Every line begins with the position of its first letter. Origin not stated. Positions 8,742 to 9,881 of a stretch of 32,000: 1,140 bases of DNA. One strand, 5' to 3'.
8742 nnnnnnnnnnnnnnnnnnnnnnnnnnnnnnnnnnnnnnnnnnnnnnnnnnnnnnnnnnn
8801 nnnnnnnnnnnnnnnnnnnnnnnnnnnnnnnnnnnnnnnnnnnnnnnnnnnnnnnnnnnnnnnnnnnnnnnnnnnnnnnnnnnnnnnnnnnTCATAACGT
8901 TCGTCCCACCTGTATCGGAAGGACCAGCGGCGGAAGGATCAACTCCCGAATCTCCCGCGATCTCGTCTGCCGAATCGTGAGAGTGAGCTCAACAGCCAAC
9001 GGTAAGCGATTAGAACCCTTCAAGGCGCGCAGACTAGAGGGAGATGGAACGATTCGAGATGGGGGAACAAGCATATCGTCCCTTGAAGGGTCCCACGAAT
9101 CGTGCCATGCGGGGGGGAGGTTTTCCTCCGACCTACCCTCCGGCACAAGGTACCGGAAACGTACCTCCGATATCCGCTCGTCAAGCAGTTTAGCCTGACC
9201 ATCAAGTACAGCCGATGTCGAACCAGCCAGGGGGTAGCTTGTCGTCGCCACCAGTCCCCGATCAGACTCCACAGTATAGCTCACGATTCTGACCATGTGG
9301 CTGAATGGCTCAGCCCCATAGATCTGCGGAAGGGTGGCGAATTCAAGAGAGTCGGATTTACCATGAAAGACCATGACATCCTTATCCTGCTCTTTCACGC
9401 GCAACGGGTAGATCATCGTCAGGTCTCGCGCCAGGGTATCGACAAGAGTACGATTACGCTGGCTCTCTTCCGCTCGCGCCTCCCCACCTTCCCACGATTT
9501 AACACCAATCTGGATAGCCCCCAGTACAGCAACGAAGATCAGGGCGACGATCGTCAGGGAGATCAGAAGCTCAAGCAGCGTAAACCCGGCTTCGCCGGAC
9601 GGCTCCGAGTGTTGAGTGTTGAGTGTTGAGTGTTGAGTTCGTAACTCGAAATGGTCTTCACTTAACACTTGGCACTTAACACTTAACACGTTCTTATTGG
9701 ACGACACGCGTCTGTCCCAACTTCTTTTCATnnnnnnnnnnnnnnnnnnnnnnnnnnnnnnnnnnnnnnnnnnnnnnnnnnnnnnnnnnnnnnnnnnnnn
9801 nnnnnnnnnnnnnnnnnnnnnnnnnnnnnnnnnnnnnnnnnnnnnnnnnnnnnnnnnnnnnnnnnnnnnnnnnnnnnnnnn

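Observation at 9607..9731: Second heptamer-array pair in the gspJ leader, arranged as a 30-bp foldback that pairs perfectly only on the antisense strand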

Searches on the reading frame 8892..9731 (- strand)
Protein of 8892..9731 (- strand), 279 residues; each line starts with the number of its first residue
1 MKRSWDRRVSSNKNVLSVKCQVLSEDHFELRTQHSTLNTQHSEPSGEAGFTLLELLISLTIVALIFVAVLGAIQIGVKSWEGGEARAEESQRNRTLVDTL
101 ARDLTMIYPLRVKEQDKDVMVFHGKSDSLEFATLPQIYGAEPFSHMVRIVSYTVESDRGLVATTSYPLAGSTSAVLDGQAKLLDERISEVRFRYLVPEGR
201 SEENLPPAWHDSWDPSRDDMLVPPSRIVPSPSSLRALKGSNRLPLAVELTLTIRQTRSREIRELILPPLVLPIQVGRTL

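Call 10: find_homologous_proteins(query=window:8892-9731:-)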
Query window:8892-9731:- (279 aa): 179 proteins with E <= 0.001 among 1845 candidates; the best 120 are listed.
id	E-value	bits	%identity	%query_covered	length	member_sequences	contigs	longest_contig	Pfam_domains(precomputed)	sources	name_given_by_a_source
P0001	2.1e-171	586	100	97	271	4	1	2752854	PF11612.15,PF07963.18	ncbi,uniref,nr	ncbi:protein of unknown function [Candidatus Methylomirabilis oxygeniifera]|uniref:Type II secretion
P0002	2.7e-126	439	76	97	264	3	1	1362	PF11612.15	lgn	-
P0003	1.1e-122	427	79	87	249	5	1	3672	PF11612.15,PF07963.18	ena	-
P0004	6.5e-119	414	72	91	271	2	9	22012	PF11612.15,PF07963.18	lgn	-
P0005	3.1e-118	412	72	96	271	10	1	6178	PF11612.15,PF07963.18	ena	-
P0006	1.0e-117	410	72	97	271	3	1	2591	PF11612.15,PF07963.18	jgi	-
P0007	2.8e-116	406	76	90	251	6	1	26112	PF11612.15,PF07963.18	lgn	-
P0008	4.3e-114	399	67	100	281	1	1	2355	PF07963.18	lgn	-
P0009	1.5e-113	397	72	97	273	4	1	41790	PF11612.15,PF07963.18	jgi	-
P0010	1.7e-111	390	78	85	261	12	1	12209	PF11612.15,PF07963.18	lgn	-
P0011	2.1e-111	390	79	82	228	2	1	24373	PF11612.15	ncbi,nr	ncbi:MAG: hypothetical protein HYY11_06315 [Candidatus Methylomirabilis oxyfera]|nr:hypothetical pro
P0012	7.4e-111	388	77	83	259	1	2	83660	PF11612.15,PF07963.18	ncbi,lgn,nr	ncbi:MAG: prepilin-type N-terminal cleavage/methylation domain-containing protein [candidate divisio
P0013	3.5e-110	386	64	100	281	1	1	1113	PF07963.18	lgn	-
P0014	2.3e-108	380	65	100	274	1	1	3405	PF11612.15,PF07963.18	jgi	jgi:prepilin-type N-terminal cleavage/methylation domain-containing protein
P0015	7.3e-108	378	75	82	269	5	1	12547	PF11612.15,PF07963.18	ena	-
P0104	3.8e-86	307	62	82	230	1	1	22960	PF11612.15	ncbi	-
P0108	1.9e-85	305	67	79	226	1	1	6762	PF11612.15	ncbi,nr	ncbi:MAG: hypothetical protein HY278_00125 [candidate division NC10 bacterium]|nr:hypothetical prote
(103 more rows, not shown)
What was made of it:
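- Methylomirabilis protein (call 10).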

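Call 14: find_related_loci(query=A1, collection=genome_contigs, flank=10000)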
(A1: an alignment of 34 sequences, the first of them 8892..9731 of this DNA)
Query A1 (279 aa) in genome_contigs; peptide patterns used: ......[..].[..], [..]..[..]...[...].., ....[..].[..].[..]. (x = any residue, [..] = any of these).
600 stretches matched a pattern (row limit reached: there are more); 96 encode a relative of the query (tblastn E <= 1e-3); the best 80 are kept; 80 distinct loci.
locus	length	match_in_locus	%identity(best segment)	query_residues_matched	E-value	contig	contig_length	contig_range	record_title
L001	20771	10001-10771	58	1-279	2e-101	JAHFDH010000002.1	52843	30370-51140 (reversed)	MAG: Candidatus Methylomirabilota bacterium isolate nzgw240 NODE_812_length_52844_cov_4.966447, whole genome shotgun seq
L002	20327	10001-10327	39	35-133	1e-16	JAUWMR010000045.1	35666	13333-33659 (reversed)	MAG: Desulfobacteraceae bacterium isolate CSMAG_2403 CSMAG_2403_k141_101131_length_35666_cov_20.9505, whole genome shotg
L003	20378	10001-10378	36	31-157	2e-16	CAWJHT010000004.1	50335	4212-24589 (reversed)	MAG: uncultured delta proteobacterium isolate MFD00709.bin.2.122 genome assembly, contig: contig_107260, whole genome sh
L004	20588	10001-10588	28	47-214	1e-15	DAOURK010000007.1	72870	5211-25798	MAG TPA_asm: Pseudomonadota bacterium isolate CSMAG_150 CSMAG_150_k141_82905_length_72870_cov_1303.8934, whole genome sh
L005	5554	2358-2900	27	48-257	2e-15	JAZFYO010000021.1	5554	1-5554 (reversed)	MAG: Candidatus Binatia bacterium isolate MT5bin.32 MT5bin.32_21, whole genome shotgun sequence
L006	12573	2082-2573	31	49-223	3e-15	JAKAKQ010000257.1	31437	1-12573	MAG: Nitrospirae bacterium isolate WY4.bin7 NODE_1670_length_31437_cov_1.631939, whole genome shotgun sequence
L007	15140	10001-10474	30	47-221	8e-15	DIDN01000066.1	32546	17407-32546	MAG TPA_asm: Deltaproteobacteria bacterium UBA5799 UBA5799_contig_6291, whole genome shotgun sequence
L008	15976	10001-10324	38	49-159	9e-15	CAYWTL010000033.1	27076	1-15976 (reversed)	MAG TPA_asm: uncultured Syntrophaceae bacterium isolate SRP192927_co7_613 genome assembly, contig: NODE_2977_length_2707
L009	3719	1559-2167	31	48-233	1e-14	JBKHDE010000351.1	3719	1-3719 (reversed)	MAG: Desulfococcaceae bacterium isolate D1M03_4 NODE_13727_length_3719_cov_3.264192, whole genome shotgun sequence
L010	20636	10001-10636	27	46-267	1e-14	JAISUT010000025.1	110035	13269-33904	MAG: Acidobacteriota bacterium isolate Md513_bin91 k119_2447882, whole genome shotgun sequence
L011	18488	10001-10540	31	40-218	2e-14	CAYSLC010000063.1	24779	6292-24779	MAG TPA_asm: uncultured Desulfobacteraceae bacterium isolate binchicken_co15_57 genome assembly, contig: NODE_925_length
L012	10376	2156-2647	31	49-223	5e-14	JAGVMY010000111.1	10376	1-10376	MAG: Thermodesulfovibrionales bacterium isolate DeMMO3_30 c_000000010777, whole genome shotgun sequence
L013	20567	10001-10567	28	24-223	1e-13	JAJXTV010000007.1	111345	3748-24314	MAG: Nitrospirae bacterium isolate BP4.bin66 NODE_114_length_111345_cov_2.687182, whole genome shotgun sequence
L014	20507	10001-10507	28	47-223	2e-13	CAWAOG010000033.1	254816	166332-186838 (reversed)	MAG: uncultured delta proteobacterium isolate MFD02979.bin.1.23 genome assembly, contig: contig_42301, whole genome shot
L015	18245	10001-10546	31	43-195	6e-13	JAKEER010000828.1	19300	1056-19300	MAG: Acidobacteria bacterium isolate PMV_1.51 PMV_1.51.k101_1649733, whole genome shotgun sequence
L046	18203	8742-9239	22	48-214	5e-7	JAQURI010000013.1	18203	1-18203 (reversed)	MAG: Candidatus Ratteibacteria bacterium isolate STD1_7 NODE_7095_length_18203_cov_3.000609_Sandtown_D1, whole genome sh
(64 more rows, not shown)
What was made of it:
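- Tried and rejected: Genome_contigs scan (call 14).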

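Call 35: search_protein_families(library=pfam, proteins=[window:8892-9731:-], max_evalue=0.01)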
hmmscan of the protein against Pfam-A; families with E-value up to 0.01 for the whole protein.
window:8892-9731:- (279 aa): 2 families
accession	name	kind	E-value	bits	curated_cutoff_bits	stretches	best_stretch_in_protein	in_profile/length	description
PF11612.13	T2SSJ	-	2.4e-07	31.5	28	1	100-256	1-133/140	Type II secretion system (T2SS), protein J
PF07963.17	N_methyl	-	3.3e-06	26.9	21.2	1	46-70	3-27/27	Prokaryotic N-terminal methylation motif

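Call 43: search_protein_families(library=pfam, proteins=[L046:12430-12786:+, L046:11845-12366:+], max_evalue=1)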
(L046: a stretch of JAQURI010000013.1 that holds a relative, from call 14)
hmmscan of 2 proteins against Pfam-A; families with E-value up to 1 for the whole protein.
L046:12430-12786:+ (118 aa): 2 families
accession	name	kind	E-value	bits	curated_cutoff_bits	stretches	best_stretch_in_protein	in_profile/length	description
PF05635.17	23S_rRNA_IVP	-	9.1e-34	116.3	33.8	1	2-103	4-104/106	23S rRNA-intervening sequence protein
PF22296.2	bAvd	-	9e-06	26.6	40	1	4-109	4-106/107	bAvd-like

L046:11845-12366:+ (173 aa): 3 families
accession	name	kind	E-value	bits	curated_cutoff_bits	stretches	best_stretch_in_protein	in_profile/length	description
PF04612.17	T2SSM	-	1.3e-06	29.1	27.8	1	4-94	17-101/160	Type II secretion system (T2SS), protein M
PF04277.18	OAD_gamma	-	0.056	14.6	27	1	6-47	6-47/76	Oxaloacetate decarboxylase, gamma chain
PF19579.4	FtsL_2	-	0.12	12.7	24.6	1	41-92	38-89/100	Bacteriodetes cell division protein (FtsL-like)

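Call 48: find_encoding_contigs(protein=P0011, flank=4000, max_places=2)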
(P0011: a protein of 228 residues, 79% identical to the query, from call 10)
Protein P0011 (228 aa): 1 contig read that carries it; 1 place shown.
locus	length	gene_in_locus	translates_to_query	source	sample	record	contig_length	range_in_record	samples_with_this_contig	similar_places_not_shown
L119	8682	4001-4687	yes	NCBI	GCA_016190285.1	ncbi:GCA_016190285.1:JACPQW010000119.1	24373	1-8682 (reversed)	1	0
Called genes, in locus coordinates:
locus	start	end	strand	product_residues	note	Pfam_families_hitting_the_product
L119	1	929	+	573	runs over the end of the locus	PF05157:MshEN, PF00437:T2SSE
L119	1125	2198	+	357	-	PF28597:T2SSF_N, PF00482:T2SSF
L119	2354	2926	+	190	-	PF07963:N_methyl, PF08334:T2SSG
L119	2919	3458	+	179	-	PF07963:N_methyl (weak), PF12019:GspH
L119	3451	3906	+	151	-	PF07963:N_methyl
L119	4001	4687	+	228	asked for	PF11612:T2SSJ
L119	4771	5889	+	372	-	PF21687:T2SSK_1st, PF12836:HHH_3 (faint), PF03934:T2SSK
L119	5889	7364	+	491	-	PF11104:PilM_2, PF05134:T2SSL, PF05137:PilN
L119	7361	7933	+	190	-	PF10741:T2SSM_b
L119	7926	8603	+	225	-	-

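Call 49: find_encoding_contigs(protein=P0104, flank=4000, max_places=2)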
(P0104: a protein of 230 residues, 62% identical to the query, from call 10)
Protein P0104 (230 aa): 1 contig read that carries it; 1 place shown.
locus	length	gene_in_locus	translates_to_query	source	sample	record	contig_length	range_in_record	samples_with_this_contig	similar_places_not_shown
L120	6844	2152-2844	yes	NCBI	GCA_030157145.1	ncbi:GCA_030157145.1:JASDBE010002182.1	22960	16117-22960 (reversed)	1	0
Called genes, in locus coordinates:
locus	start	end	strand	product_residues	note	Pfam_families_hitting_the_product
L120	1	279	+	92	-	?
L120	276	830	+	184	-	PF07963:N_methyl, PF08334:T2SSG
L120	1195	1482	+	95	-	-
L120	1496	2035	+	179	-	PF07963:N_methyl (weak)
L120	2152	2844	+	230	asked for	PF11612:T2SSJ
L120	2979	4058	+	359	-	PF12836:HHH_3 (faint), PF21687:T2SSK_1st, PF03934:T2SSK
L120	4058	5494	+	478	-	PF11104:PilM_2, PF05134:T2SSL (weak), PF05137:PilN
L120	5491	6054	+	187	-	PF10741:T2SSM_b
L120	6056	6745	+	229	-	PF11356:T2SSC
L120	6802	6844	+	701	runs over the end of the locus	PF21305:type_II_gspD_N0, PF03958:Secretin_N, PF00263:Secretin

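Call 50: find_encoding_contigs(protein=P0108, flank=4000, max_places=2)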
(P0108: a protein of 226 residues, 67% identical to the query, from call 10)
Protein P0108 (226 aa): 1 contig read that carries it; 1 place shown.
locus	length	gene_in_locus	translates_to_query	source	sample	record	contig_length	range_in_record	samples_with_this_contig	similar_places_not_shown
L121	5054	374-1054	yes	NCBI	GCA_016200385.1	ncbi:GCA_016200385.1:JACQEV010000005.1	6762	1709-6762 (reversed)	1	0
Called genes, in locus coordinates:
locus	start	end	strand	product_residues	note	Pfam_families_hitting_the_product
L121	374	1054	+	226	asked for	PF11612:T2SSJ (faint)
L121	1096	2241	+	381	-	PF21687:T2SSK_1st, PF12836:HHH_3 (faint), PF03934:T2SSK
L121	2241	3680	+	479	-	PF05134:T2SSL (weak), PF11104:PilM_2, PF05137:PilN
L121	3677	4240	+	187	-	PF10741:T2SSM_b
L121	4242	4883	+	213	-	PF11356:T2SSC (weak)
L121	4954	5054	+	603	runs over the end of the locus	PF21305:type_II_gspD_N0, PF03958:Secretin_N, PF00263:Secretin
